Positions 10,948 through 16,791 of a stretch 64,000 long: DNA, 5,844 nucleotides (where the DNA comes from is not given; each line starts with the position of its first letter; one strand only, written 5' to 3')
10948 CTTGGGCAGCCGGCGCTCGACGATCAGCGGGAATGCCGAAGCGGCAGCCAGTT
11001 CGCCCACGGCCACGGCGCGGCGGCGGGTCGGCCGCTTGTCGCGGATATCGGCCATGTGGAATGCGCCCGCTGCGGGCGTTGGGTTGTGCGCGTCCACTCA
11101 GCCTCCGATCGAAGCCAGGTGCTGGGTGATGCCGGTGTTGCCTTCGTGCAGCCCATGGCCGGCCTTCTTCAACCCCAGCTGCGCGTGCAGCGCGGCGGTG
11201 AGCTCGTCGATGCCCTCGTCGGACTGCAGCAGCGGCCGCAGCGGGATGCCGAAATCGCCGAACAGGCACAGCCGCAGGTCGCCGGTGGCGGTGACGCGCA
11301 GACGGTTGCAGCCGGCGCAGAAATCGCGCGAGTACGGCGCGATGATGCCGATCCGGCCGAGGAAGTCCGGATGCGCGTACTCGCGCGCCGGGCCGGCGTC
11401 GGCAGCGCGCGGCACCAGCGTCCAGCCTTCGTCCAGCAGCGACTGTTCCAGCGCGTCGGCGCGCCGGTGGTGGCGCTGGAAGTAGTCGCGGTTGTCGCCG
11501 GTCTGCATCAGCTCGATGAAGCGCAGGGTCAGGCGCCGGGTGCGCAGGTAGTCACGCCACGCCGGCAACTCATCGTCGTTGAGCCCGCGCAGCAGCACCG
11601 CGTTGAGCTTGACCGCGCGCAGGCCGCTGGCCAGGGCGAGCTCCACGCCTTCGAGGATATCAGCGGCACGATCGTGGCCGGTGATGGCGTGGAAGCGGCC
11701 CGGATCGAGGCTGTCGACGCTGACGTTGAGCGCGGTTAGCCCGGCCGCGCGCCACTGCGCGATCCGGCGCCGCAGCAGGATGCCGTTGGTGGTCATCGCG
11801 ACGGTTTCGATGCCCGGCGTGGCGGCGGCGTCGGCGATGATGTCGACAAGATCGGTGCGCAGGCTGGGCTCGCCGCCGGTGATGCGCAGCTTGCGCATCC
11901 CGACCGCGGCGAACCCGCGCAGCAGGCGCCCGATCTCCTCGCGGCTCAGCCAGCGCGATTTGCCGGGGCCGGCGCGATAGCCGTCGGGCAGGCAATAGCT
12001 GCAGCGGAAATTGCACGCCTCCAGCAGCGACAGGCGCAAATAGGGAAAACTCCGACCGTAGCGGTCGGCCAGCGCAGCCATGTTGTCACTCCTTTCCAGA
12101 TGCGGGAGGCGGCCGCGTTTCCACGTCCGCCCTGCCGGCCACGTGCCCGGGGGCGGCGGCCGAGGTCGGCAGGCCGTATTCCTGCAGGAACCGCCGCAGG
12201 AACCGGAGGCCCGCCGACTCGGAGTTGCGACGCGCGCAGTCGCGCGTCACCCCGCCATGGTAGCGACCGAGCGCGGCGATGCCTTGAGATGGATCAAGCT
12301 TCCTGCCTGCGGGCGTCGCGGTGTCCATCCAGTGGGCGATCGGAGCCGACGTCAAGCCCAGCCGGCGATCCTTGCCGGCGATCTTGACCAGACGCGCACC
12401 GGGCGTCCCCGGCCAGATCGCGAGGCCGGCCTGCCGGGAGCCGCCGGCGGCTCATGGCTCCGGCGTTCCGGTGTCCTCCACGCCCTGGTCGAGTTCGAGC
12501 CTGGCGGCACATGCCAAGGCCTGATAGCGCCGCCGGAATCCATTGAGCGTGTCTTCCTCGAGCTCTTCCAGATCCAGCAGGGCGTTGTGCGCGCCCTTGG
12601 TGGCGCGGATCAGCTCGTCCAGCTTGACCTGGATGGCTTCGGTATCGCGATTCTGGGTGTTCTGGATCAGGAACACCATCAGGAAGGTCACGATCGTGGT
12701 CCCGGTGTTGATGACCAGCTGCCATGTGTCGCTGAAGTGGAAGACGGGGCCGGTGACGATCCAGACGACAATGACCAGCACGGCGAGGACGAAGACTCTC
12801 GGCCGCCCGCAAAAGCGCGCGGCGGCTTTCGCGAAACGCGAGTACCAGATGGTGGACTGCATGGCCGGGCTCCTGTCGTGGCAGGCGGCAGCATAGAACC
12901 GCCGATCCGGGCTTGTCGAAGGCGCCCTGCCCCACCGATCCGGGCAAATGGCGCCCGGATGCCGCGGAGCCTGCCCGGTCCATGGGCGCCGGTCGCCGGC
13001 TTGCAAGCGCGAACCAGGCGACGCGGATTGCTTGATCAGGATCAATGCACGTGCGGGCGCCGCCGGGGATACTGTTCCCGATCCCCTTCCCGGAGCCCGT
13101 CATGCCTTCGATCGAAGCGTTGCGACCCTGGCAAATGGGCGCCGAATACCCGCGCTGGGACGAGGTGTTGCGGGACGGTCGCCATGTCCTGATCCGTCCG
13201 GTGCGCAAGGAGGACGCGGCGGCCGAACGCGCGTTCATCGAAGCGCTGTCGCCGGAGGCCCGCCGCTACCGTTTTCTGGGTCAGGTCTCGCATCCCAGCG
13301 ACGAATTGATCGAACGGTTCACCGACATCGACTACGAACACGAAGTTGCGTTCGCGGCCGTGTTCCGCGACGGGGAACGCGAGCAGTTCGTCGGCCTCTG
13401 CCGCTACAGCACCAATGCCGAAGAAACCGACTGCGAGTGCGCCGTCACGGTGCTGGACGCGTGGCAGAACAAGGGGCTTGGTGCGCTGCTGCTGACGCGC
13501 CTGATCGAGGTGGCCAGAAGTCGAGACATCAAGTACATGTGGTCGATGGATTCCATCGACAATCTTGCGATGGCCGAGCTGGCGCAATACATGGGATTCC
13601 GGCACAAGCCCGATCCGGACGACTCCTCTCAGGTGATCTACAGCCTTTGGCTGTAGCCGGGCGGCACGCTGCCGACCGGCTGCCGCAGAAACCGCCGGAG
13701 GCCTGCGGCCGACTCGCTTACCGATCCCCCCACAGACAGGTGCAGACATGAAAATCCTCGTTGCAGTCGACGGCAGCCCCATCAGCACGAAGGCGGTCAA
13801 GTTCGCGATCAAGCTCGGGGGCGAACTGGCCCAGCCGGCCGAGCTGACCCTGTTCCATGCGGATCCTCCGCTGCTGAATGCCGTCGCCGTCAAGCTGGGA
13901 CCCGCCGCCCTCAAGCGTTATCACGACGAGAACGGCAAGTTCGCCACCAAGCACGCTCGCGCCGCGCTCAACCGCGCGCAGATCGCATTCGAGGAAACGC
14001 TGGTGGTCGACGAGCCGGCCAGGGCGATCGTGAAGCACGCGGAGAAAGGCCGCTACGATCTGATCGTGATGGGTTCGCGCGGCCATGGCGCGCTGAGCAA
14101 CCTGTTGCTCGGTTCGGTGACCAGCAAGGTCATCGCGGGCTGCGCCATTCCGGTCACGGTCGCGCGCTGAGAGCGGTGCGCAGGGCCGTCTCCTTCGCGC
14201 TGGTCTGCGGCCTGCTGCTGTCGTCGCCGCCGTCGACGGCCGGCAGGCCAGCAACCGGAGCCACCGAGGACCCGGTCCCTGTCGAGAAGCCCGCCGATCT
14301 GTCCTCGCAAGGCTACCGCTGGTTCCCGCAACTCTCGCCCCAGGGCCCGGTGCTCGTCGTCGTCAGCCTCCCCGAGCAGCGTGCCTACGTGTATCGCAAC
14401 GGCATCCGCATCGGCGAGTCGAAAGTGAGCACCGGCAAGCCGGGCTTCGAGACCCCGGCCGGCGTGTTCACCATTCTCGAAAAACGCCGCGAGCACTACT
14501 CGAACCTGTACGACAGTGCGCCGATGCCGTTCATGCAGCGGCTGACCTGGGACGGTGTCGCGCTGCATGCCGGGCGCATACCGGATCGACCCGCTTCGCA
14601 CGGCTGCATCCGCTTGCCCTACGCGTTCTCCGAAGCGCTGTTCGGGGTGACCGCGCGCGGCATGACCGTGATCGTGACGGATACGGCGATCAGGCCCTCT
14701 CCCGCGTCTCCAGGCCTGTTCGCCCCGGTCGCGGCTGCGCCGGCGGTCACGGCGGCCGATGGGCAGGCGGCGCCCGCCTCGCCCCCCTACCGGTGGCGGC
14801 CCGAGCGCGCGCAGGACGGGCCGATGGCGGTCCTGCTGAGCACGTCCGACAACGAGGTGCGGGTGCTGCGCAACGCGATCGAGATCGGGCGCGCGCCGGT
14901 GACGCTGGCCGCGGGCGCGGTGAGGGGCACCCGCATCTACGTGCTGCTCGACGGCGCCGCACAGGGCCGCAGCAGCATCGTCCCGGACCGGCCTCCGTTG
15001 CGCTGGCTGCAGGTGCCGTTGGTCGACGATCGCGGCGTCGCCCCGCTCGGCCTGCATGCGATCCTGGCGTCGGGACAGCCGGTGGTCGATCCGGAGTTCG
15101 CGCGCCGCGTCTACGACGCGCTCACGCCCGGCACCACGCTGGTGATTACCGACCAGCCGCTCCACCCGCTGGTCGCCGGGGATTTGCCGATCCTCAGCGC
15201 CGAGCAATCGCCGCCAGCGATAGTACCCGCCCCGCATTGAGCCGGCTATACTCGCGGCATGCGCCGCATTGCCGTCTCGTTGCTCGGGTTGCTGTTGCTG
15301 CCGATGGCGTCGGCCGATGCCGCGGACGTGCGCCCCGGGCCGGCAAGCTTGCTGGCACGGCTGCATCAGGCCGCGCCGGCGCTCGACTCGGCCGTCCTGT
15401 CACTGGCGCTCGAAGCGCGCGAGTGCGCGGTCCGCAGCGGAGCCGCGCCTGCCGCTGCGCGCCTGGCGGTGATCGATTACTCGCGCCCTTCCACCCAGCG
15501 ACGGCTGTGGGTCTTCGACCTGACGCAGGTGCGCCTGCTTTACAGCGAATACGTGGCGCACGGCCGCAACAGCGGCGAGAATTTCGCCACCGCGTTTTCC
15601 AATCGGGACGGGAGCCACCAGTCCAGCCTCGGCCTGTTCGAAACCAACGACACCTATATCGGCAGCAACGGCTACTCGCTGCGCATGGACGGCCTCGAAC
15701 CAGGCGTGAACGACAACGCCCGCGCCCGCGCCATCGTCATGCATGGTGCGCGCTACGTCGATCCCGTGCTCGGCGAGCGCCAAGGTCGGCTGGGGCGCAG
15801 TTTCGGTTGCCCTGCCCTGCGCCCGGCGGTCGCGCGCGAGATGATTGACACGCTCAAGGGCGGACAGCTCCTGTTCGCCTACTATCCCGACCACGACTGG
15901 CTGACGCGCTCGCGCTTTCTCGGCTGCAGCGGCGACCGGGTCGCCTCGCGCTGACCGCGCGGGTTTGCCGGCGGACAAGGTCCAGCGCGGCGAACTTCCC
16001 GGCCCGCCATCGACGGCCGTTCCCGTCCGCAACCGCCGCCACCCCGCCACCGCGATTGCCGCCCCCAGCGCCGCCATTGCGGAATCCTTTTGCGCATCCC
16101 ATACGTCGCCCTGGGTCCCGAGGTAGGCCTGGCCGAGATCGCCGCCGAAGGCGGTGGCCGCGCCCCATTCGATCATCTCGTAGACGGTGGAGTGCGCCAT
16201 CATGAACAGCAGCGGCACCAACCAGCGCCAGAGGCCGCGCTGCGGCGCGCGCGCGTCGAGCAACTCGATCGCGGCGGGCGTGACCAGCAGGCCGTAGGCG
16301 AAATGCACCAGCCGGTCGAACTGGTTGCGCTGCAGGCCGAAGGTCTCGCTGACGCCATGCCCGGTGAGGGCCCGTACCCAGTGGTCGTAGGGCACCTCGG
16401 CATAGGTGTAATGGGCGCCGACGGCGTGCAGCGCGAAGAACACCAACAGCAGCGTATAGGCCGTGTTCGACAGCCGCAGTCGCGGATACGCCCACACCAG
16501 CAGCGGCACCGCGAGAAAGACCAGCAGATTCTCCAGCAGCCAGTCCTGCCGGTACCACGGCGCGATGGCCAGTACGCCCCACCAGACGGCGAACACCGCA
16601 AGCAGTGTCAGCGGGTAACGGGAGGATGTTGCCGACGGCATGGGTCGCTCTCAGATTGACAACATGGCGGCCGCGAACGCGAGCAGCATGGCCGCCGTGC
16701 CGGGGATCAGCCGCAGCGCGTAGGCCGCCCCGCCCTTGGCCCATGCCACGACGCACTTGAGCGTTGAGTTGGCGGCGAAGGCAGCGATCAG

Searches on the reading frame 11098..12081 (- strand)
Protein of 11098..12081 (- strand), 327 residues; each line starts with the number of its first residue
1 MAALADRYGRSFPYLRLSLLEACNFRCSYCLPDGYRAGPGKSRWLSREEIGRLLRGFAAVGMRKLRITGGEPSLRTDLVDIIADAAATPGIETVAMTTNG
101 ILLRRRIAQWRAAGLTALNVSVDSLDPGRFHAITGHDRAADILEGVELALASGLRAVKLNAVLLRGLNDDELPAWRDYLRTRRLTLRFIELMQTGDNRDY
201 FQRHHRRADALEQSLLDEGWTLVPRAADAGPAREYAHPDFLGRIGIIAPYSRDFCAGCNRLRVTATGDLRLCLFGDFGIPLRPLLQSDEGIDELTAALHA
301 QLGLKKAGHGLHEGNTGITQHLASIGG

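Call 76: search_protein_families(library=pfam, proteins=[window:11098-12081:-], max_evalue=0.0001)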
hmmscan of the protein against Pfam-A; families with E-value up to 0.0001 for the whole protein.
window:11098-12081:- (327 aa): 3 families
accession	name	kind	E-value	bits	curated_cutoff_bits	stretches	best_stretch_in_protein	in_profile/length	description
PF06463.18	Mob_synth_C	-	6e-32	110.7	37.4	1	185-310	2-127/128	Molybdenum Cofactor Synthesis C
PF04055.27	Radical_SAM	-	1.9e-30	106.7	29.5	1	20-176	4-163/166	Radical SAM superfamily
PF13353.11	Fer4_12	-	5.1e-05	24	22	1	20-123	12-114/137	4Fe-4S single cluster domain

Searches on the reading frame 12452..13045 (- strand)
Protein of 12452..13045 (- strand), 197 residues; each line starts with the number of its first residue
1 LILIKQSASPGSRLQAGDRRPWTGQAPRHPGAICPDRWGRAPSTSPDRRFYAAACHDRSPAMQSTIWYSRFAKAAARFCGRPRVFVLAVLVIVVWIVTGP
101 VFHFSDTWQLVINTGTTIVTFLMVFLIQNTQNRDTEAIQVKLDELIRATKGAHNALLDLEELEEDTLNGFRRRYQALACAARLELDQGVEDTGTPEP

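Call 76: search_protein_families(library=pfam, proteins=[window:12452-13045:-], max_evalue=0.0001)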
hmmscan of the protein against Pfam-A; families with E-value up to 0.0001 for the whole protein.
window:12452-13045:- (197 aa): 1 family
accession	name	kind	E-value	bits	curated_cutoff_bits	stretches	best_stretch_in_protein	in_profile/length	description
PF04120.17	Iron_permease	-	7.3e-53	178.2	25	1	69-182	2-115/128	Low affinity iron permease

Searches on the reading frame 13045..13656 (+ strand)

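Call 76: search_protein_families(library=pfam, proteins=[window:13045-13656:+], max_evalue=0.0001)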
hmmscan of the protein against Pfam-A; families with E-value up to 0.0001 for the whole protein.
window:13045-13656:+ (203 aa): 3 families
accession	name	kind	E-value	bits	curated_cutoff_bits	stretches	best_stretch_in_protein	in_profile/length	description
PF00583.31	Acetyltransf_1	-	4.1e-10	40.4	20.7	1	83-185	16-116/116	Acetyltransferase (GNAT) family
PF13302.13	Acetyltransf_3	-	5.8e-09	37.2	25.4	1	48-186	2-138/138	Acetyltransferase (GNAT) domain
PF13508.13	Acetyltransf_7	-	3.7e-05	24.4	27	1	110-186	11-83/84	Acetyltransferase (GNAT) domain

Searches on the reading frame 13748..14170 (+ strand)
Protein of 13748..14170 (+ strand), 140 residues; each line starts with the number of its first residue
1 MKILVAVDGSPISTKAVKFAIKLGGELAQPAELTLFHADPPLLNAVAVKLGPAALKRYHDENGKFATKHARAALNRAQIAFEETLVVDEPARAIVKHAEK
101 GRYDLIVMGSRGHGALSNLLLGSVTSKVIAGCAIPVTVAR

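Call 76: search_protein_families(library=pfam, proteins=[window:13748-14170:+], max_evalue=0.0001)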
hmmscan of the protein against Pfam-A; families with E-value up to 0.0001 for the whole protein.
window:13748-14170:+ (140 aa): 1 family
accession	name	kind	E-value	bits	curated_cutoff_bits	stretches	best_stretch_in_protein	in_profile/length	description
PF00582.32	Usp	-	8.5e-31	107.8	24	1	2-140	4-141/141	Universal stress protein family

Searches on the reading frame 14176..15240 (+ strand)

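Call 76: search_protein_families(library=pfam, proteins=[window:14176-15240:+], max_evalue=0.0001)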
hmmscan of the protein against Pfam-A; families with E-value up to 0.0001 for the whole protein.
window:14176-15240:+ (354 aa): 1 family
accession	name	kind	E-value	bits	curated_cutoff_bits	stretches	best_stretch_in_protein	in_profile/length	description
PF03734.19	YkuD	-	5.8e-21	76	23.4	1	60-167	3-146/146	L,D-transpeptidase catalytic domain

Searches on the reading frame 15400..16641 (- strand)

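Call 15: search_protein_families(library=pfam, proteins=[window:15400-16641:-], max_evalue=0.0001)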
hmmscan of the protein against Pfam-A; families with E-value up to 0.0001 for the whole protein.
window:15400-16641:- (413 aa): 1 family
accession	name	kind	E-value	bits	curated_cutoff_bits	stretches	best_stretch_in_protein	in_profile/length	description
PF09997.14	DUF2238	-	5.3e-50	169.4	26.4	1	43-190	2-140/140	Predicted membrane protein (DUF2238)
